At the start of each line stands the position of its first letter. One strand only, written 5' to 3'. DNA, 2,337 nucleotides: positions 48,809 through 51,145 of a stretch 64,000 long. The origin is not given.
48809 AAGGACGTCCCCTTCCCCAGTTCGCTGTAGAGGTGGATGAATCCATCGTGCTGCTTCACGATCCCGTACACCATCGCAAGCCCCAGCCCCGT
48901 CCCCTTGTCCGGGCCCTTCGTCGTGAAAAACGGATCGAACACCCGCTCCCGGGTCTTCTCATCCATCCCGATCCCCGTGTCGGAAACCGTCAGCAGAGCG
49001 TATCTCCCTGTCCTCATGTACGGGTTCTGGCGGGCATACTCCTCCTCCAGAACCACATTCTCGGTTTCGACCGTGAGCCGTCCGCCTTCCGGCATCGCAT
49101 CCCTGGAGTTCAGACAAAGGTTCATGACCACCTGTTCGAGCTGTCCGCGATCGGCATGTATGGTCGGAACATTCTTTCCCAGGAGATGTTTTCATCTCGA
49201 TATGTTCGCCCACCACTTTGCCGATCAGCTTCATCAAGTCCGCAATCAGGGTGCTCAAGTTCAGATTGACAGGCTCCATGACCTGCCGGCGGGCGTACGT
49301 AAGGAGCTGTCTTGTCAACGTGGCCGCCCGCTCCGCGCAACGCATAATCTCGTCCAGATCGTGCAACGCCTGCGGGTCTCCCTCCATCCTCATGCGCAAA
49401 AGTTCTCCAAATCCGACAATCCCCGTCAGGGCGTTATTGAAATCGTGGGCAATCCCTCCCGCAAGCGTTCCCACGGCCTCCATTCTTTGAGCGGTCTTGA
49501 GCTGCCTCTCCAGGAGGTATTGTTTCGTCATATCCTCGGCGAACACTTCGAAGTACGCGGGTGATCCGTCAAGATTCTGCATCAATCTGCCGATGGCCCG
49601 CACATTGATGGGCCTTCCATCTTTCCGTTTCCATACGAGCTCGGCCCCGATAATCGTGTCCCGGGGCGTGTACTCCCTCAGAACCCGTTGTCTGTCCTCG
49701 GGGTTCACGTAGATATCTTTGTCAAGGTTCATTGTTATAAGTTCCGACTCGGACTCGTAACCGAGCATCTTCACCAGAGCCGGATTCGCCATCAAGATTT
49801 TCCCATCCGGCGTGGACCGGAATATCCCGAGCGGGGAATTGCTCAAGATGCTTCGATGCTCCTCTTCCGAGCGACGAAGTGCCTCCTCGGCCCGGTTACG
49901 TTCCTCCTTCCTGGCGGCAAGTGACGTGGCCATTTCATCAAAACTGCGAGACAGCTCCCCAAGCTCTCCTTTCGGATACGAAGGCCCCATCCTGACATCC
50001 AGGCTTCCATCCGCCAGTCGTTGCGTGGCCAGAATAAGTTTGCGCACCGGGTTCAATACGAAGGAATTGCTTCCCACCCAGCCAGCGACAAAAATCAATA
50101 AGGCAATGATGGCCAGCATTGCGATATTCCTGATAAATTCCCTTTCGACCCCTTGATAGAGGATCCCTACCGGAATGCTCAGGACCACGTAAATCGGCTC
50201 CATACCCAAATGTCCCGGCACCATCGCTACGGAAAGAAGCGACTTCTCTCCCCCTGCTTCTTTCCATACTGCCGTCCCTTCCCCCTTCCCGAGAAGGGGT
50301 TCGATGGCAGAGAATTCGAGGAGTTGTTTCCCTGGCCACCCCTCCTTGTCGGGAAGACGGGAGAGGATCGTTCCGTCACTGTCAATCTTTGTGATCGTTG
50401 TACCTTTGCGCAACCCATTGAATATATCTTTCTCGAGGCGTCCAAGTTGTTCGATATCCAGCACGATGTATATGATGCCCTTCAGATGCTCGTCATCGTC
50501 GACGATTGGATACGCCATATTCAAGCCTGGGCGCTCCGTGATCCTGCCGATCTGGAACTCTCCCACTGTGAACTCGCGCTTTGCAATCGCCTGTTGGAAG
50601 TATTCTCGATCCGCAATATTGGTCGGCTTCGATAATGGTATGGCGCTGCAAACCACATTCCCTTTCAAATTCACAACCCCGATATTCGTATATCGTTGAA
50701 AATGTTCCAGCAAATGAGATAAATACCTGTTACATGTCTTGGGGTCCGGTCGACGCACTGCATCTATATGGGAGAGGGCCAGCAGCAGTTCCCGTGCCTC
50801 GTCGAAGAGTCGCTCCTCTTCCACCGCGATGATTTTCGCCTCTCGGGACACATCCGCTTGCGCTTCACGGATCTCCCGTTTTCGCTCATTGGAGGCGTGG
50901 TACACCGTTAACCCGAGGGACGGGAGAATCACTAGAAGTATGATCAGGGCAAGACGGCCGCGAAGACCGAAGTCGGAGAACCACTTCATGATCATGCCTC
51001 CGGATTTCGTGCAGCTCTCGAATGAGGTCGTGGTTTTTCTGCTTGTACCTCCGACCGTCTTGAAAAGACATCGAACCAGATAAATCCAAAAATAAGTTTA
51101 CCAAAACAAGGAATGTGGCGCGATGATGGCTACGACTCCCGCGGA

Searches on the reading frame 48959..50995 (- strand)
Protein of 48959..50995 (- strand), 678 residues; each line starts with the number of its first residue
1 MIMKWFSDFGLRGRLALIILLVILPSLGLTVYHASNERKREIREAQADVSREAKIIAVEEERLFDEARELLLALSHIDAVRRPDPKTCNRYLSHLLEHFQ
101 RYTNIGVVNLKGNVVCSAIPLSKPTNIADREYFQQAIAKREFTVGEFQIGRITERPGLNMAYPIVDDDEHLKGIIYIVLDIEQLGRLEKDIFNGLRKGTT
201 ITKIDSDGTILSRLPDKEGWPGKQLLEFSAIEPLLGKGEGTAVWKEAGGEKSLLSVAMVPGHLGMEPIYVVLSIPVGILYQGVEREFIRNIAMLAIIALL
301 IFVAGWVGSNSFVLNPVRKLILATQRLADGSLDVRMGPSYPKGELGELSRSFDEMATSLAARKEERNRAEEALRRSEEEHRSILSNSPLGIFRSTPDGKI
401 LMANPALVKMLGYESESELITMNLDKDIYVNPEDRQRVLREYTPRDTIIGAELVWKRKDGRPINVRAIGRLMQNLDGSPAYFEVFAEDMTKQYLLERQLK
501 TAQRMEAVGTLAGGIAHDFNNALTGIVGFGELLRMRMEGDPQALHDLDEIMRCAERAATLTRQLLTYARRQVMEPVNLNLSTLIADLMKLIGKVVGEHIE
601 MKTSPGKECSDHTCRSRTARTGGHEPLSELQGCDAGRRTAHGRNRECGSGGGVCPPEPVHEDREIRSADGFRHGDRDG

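Call 49: search_protein_families(library=pfam, proteins=[window:48959-50995:-], max_evalue=0.00001)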
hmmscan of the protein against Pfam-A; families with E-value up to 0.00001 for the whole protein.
window:48959-50995:- (678 aa): 6 families
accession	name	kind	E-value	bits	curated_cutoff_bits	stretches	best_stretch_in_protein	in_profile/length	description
PF00672.30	HAMP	-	1.2e-11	45.1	25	1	313-360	6-52/53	HAMP domain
PF00512.31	HisKA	-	4.3e-11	43.1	26.9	1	509-571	3-64/66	His Kinase A (phospho-acceptor) domain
PF13426.13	PAS_9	-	3.3e-10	40.6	27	1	390-490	3-102/103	PAS domain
PF02743.24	dCache_1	-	1.6e-09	38.1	45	1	53-260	15-231/240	Cache domain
PF00989.32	PAS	-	1.5e-07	31.8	22.6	1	380-488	3-112/113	PAS fold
PF13188.13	PAS_8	-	1.8e-07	31.2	21.8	1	380-441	3-63/65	PAS domain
